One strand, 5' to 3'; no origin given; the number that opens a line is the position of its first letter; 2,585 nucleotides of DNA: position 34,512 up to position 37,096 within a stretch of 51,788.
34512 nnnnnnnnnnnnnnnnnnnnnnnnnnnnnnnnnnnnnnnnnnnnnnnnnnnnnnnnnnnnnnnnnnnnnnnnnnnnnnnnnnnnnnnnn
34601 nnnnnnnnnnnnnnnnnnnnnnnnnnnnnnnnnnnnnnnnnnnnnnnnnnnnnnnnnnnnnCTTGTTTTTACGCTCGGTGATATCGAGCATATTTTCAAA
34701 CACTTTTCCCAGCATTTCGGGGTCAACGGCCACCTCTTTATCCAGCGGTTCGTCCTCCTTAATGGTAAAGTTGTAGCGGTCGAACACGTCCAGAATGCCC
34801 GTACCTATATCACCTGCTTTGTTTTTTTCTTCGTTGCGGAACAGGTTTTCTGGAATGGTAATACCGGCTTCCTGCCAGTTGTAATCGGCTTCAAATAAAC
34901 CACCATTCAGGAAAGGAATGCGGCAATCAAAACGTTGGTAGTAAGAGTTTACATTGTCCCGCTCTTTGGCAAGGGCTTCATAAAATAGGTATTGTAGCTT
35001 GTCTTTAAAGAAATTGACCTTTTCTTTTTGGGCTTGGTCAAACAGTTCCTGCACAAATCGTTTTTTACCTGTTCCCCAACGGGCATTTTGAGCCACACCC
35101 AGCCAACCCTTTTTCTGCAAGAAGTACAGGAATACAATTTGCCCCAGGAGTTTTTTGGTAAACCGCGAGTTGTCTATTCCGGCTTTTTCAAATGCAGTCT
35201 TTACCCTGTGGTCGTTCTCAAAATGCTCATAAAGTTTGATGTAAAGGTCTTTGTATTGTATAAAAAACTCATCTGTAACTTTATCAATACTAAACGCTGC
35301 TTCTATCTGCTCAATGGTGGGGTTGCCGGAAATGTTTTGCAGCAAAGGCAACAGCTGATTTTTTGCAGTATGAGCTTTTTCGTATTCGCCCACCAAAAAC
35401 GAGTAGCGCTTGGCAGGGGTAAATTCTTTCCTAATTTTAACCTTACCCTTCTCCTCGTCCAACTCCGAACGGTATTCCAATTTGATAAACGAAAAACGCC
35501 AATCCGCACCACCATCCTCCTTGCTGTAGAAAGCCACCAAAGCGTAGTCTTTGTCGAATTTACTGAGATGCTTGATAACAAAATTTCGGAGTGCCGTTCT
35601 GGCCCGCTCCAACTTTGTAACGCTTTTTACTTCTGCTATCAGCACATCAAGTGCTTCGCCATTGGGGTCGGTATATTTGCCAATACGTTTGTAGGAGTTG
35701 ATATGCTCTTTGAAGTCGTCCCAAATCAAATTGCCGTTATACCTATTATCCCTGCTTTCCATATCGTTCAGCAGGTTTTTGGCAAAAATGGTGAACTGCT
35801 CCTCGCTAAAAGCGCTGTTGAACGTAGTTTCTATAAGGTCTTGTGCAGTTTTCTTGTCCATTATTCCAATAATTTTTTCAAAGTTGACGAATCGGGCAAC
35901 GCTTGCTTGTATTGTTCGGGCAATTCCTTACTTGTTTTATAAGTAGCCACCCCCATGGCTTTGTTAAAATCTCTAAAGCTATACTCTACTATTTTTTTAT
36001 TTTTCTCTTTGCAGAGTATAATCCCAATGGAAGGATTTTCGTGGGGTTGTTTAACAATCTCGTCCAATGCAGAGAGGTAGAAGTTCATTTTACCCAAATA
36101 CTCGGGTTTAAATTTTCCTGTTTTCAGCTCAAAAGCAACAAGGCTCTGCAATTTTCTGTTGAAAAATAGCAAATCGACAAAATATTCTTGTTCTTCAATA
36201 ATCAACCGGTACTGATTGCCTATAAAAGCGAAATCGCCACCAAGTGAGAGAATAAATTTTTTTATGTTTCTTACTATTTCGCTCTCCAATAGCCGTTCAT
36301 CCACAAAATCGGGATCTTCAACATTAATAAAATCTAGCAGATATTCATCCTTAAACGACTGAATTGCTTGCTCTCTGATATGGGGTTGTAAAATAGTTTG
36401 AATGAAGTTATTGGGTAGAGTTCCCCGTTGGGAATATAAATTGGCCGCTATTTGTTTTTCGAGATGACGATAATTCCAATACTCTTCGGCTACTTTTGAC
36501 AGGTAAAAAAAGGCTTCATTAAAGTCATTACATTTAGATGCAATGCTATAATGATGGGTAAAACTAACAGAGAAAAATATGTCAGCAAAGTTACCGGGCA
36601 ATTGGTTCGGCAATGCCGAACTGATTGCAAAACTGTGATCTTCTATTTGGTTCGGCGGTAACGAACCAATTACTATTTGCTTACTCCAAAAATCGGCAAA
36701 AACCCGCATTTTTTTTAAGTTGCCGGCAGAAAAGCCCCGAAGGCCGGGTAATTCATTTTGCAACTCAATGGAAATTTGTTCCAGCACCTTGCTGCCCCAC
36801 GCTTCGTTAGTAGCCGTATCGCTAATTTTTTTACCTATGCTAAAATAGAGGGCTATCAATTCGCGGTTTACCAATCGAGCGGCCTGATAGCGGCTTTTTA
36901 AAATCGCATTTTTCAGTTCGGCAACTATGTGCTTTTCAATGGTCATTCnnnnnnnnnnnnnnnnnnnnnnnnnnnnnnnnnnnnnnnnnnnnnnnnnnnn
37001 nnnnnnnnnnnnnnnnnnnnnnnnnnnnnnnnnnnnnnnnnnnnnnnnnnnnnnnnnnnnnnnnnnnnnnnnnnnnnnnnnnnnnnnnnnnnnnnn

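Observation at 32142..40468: Tightly coupled HTH / PLD-SNF2 helicase / DUF1016 nuclease / Eco57I-type methyltransferase operon: candidate uncharacterised methylation-linked defence system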

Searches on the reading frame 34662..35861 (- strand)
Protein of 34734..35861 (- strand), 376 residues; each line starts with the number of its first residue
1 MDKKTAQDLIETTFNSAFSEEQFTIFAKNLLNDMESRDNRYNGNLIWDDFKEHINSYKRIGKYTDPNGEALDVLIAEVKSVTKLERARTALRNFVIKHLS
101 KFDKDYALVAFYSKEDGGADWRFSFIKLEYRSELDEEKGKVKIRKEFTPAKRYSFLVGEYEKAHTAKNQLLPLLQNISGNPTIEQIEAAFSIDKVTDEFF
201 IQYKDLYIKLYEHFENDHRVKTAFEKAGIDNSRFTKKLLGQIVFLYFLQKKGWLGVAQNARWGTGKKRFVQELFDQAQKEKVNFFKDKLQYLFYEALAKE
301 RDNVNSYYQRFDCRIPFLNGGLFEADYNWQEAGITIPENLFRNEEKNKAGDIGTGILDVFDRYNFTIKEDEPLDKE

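Call 30: find_homologous_proteins(query=window:34734-35861:-, max_evalue=0.00001)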
Query seq(376 aa) (376 aa): 1348 proteins with E <= 0.00001 among 3633 candidates; the best 120 are listed.
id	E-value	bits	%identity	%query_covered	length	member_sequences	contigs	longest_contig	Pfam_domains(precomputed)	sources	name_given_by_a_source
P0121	1.1e-218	744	87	100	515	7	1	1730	-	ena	-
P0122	2.1e-218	743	88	100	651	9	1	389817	PF02384.23,PF20473.5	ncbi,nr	ncbi:MAG: hypothetical protein IPH94_11345 [Saprospiraceae bacterium]|nr:hypothetical protein [Sapro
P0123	5.3e-216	735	87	100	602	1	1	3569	-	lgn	-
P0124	1.2e-214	731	86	100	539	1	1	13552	-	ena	-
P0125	4.5e-210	716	84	100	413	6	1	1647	-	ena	-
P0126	6.0e-210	715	84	100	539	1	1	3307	-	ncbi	ncbi:MAG: hypothetical protein XD81_1616, partial [Bacteroidetes bacterium 38_7]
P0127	3.7e-205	700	84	100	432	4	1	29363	-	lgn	-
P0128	2.3e-194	664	78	100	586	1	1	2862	-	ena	-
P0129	1.7e-192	658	77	100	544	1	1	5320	-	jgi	-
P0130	2.4e-190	651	76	100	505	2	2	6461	-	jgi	jgi:hypothetical protein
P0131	9.9e-190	649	75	100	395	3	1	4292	-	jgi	-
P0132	1.1e-186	639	77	100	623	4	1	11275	PF02384.23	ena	-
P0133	2.0e-186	638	76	100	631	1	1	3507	PF02384.23,PF20473.5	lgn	-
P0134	6.5e-186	636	76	98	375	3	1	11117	-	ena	-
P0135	2.3e-184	631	76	100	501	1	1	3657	-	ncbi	-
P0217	1.9e-109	385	50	100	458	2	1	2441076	-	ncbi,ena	-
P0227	5.4e-109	383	51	100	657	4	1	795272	PF02384.23,PF07669.18,PF20473.5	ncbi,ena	-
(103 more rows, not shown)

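Call 39: predict_structure(alignment_id=A1)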
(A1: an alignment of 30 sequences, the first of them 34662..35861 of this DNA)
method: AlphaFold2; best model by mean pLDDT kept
length: 400 residues; sequences in the alignment: 30
mean_pLDDT: 83.8   pTM: 0.80
mean pLDDT of the five models: 83.8, 83.8, 82.3, 81.6, 80.6
residues with pLDDT >= 90: 213; 70-90: 133; 50-70: 18; < 50: 36
segments of 3 or more residues with pLDDT < 50: 366-400
pLDDT, mean of each block of 10 residues (from residue 1): 91 95 95 90 91 95 94 96 81 91 93 93 89 73 60 82 87 85 93 79 89 93 93 91 86 88 87 96 96 90 84 83 85 92 86 89 57 31 43 39
secondary structure, 60 per line:
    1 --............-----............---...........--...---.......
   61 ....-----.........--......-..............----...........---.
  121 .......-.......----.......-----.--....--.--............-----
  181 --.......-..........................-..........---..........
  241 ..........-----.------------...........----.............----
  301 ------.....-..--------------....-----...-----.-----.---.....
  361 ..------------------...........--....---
elements in order: H3-14 H20-31 E35-42 E54-64 E70-78 H81-86 H88-101 E106-113 E120-127 E129-135 E140-146 E155-158 H164-175 H183-189 H192-216 H218-227 H231-250 H269-279 H284-296 H329-332 H356-362 H381-391 H394-397

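Call 43: fold_search(model_id=the predicted structure, library=pdb)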
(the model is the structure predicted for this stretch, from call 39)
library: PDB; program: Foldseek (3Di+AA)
matches with E <= 10: 821; with E <= 0.001: 0
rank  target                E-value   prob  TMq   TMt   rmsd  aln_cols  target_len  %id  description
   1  9kqh_A                1.4e-03  0.23  0.11  0.07  19.1       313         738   13  Crystal structure of Finegoldia magna DinG in complex with ssDNA and ADPNP (released 2025-12-03)
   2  2eb0_A                4.0e-03  0.99  0.16  0.21   8.7       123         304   15  Crystal structure of Methanococcus jannaschii putative family II inorganic pyrophosphatase (released 2007-08-07)
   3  1k23_C                7.9e-03  0.98  0.16  0.20   9.3       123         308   11  Inorganic Pyrophosphatase (Family II) from Bacillus subtilis (released 2001-10-31)
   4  1k23_A                1.0e-02  0.97  0.16  0.20   9.3       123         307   11  Inorganic Pyrophosphatase (Family II) from Bacillus subtilis (released 2001-10-31)
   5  2eb0_B                1.1e-02  0.97  0.16  0.20  11.3       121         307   16  Crystal structure of Methanococcus jannaschii putative family II inorganic pyrophosphatase (released 2007-08-07)
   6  5csk_B                2.2e-02  0.18  0.14  0.05  16.1       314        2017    9  Crystal structure of yeast acetyl-CoA carboxylase, unbiotinylated (released 2015-10-28)
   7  5csk_A                3.8e-02  0.41  0.14  0.04  15.1       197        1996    9  Crystal structure of yeast acetyl-CoA carboxylase, unbiotinylated (released 2015-10-28)
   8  1k20_A                4.5e-02  0.87  0.16  0.19   8.7       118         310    8  Inorganic Pyrophosphatase (family II) from Streptococcus gordonii at 1.5 A resolution (released 2001-10-31)
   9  1wpp_A                5.3e-02  0.77  0.16  0.20   8.8       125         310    9  Structure of Streptococcus gordonii inorganic pyrophosphatase (released 2004-11-23)
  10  5trc_A                6.3e-02  0.35  0.13  0.12  15.3       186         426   10  Crystal structure of phosphorylated AC3-AC5 domains of yeast acetyl-CoA carboxylase (released 2016-12-07)
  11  1i74_A                7.0e-02  0.80  0.16  0.20   9.5       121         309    7  STREPTOCOCCUS MUTANS INORGANIC PYROPHOSPHATASE (released 2001-06-06)
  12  9m0m                  7.0e-02  0.80  0.15  0.18  10.6       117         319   14  Crystal structure of a thermophilic family II inorganic pyrophosphatase in Thermodesulfobacterium commune (released 2026-03-04)
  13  1wpm_A                7.0e-02  0.51  0.13  0.17   8.1       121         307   16  Structure of Bacillus subtilis inorganic pyrophosphatase (released 2004-11-23)
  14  5csl_A                7.0e-02  0.38  0.15  0.04  14.6       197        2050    8  Crystal structure of the 500 kD yeast acetyl-CoA carboxylase holoenzyme dimer (released 2015-10-28)
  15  5csa_A                7.4e-02  0.51  0.16  0.08  14.8       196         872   10  Crystal structure of domains BT-BCCP-AC1-AC5 of yeast acetyl-CoA carboxylase (released 2015-10-28)
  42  8xl2_C                2.0e-01  0.11  0.14  0.06  21.8       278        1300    8  Human acetyl-CoA carboxylase 1 filament in complex with acetyl-CoA (ACC1-inact) (released 2024-10-23)
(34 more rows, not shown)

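Call 57: find_encoding_contigs(protein=P0227, flank=8000, max_places=2)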
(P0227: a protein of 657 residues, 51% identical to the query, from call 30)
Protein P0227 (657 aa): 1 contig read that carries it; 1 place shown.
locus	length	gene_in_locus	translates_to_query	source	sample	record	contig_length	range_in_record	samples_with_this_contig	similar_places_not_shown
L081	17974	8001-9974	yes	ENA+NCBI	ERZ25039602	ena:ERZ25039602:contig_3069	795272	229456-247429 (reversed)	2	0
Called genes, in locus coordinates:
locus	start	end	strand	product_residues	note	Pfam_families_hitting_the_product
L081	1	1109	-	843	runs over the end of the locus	PF04392:ABC_sub_bind, PF00989:PAS (weak), PF13188:PAS_8, PF08448:PAS_4, PF13426:PAS_9, PF01966:HD, PF13487:HD_5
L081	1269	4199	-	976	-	PF00989:PAS, PF08448:PAS_4, PF13426:PAS_9, PF00989:PAS, PF08448:PAS_4, PF00989:PAS, PF08447:PAS_3, PF08448:PAS_4, +21 more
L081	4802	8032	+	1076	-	PF13091:PLDc_2 (weak), PF04851:ResIII (weak), PF00176:SNF2-rel_dom (weak), PF00271:Helicase_C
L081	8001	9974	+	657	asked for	PF02384:N6_Mtase (faint), PF20473:MmeI_Mtase, PF07669:Eco57I (weak)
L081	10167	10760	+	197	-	PF07669:Eco57I, PF02384:N6_Mtase (weak)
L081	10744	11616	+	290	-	PF12950:TaqI_C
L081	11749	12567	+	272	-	-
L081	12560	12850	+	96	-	-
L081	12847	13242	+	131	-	PF01850:PIN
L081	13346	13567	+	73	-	-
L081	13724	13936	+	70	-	-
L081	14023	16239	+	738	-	PF00989:PAS, PF08447:PAS_3, PF13426:PAS_9, PF00989:PAS, PF08447:PAS_3, PF00989:PAS, PF08448:PAS_4, PF08447:PAS_3, +9 more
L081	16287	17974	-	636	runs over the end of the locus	PF00989:PAS, PF13426:PAS_9, PF00989:PAS, PF08448:PAS_4, PF13188:PAS_8 (weak), PF13426:PAS_9, PF00990:GGDEF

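Call 58: find_encoding_contigs(protein=P0217, flank=8000, max_places=2)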
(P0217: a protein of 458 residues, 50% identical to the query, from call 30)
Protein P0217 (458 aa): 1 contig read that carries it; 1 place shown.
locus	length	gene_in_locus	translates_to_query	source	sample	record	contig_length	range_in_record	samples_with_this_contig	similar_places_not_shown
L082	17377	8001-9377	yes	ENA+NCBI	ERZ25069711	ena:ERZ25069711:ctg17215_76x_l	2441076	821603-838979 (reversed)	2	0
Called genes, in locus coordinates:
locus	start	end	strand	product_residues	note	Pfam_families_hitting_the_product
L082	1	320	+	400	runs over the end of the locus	PF00764:Arginosuc_synth, PF20979:Arginosuc_syn_C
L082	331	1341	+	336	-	PF02547:Queuosine_synth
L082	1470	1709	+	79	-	PF04014:MazE_antitoxin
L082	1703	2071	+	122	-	PF02452:PemK_toxin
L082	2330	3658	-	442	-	-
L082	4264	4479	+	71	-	PF02547:Queuosine_synth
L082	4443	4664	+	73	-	PF02547:Queuosine_synth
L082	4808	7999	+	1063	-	PF13091:PLDc_2 (weak), PF04851:ResIII (faint), PF00176:SNF2-rel_dom, PF00271:Helicase_C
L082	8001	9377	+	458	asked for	-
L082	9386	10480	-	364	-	PF00196:GerE (weak), PF13384:HTH_23, PF13518:HTH_28, PF13551:HTH_29, PF13565:HTH_32, PF13358:DDE_3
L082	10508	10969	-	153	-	-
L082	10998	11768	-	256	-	PF01695:IstB_IS21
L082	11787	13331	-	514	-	PF00665:rve, PF22483:Mu-transpos_C_2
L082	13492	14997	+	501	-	PF20473:MmeI_Mtase, PF07669:Eco57I, PF02384:N6_Mtase (weak)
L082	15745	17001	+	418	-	PF01548:DEDD_Tnp_IS110, PF02371:Transposase_20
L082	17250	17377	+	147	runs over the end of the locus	PF12950:TaqI_C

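Call 68: search_protein_representatives(alignment_id=A2)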
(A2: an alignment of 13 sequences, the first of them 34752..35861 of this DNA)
Query: 13 sequences, 387 profile positions. Proteins with E-value up to 0.001 (for the whole library): 5034; up to 1e-10: 3080; up to 1e-30: 1275. The best 150 are listed.
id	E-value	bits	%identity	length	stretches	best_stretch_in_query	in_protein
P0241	1.4e-191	653.4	-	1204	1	1-387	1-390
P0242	4.9e-190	648.3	-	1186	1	1-387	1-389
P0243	5.9e-189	644.7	-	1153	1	1-387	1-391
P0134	1.3e-188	643.6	-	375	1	1-370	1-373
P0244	1.2e-183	627.3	-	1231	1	1-387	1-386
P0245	1.7e-181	620.2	-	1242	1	1-387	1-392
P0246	6.8e-178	608.3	-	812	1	1-387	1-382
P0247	2.0e-177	606.8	-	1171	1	1-386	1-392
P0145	7.6e-177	604.9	-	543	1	1-387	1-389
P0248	2.3e-175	600.0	-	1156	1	1-387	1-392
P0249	6.4e-175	598.5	-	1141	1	1-386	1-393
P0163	8.4e-175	598.2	-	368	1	1-363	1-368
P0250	1.0e-174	597.8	-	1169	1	1-387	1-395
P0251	1.9e-173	593.7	-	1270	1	1-387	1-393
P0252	4.8e-173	592.4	-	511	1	1-386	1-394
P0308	1.8e-152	524.7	-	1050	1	1-387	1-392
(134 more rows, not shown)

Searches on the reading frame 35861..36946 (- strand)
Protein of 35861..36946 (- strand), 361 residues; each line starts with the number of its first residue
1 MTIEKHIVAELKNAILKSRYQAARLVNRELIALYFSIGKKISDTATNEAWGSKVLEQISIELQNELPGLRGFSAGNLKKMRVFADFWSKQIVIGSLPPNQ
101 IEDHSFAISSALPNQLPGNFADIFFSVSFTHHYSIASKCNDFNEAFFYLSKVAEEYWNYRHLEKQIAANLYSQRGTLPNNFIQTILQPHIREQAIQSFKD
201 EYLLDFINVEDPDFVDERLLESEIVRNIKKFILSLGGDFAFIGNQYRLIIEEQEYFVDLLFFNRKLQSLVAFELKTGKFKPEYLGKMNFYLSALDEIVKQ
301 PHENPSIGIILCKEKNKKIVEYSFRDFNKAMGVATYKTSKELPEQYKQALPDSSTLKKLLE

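Call 8: search_protein_families(library=padloc, proteins=[window:35861-36946:-], max_evalue=0.01)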
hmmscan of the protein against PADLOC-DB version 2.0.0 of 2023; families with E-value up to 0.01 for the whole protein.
window:35861-36946:- (361 aa): 29 families (the best 25 are shown)
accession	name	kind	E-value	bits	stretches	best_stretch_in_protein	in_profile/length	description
PDLC04795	PDC-S02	-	1.7e-124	413.6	1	5-360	25-350/357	-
PDLC04831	PDC-S02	-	1.1e-111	371.7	1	5-361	12-338/346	-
PDLC04810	PDC-S02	-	8.2e-111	368.6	1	5-360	12-350/355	-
PDLC04807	PDC-S02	-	6.8e-79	263.6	1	4-345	13-330/351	-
PDLC04803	PDC-S02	-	1.2e-77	259.2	1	69-356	7-260/269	-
PDLC04822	PDC-S02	-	5.4e-65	217.9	1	4-321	10-293/294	-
PDLC04813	PDC-S02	-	1.3e-63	212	1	194-359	4-167/175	-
PDLC04826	PDC-S02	-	8.1e-52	174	1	6-240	13-217/222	-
PDLC04827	PDC-S02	-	4.2e-36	122.7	1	4-253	10-232/234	-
PDLC04820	PDC-S02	-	1.2e-31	108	2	132-333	128-299/332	-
PDLC04798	PDC-S02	-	1.2e-30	105.3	1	197-351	50-204/222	-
PDLC04811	PDC-S02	-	3.6e-30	103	2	6-92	14-100/172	-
PDLC04800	PDC-S02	-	2.9e-29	100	1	5-144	12-124/129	-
PDLC04804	PDC-S02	-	1.7e-26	91.1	2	6-96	13-108/203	-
PDLC01464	PD_DExK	-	3.1e-22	77.3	1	139-272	9-125/126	"CAS-I,CAS-II,CAS-III,CAS-IV,CAS-V,CAS-VI; associated"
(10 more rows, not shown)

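Call 9: search_protein_families(library=ncbifam, proteins=[window:35861-36946:-], max_evalue=0.01)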
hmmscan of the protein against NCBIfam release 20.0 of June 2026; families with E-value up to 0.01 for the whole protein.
window:35861-36946:- (361 aa): 0 families

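Call 10: search_protein_families(library=pfam, proteins=[window:35861-36946:-], max_evalue=0.01)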
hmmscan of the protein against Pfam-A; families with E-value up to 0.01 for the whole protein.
window:35861-36946:- (361 aa): 2 families
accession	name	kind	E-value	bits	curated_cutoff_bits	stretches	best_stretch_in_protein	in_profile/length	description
PF06250.17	YhcG_C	-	1.8e-55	187.6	32.5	1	196-351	2-157/157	YhcG PDDEXK nuclease domain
PF17761.7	DUF1016_N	-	1.5e-28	100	32.8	1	10-172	1-136/137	DUF1016 N-terminal domain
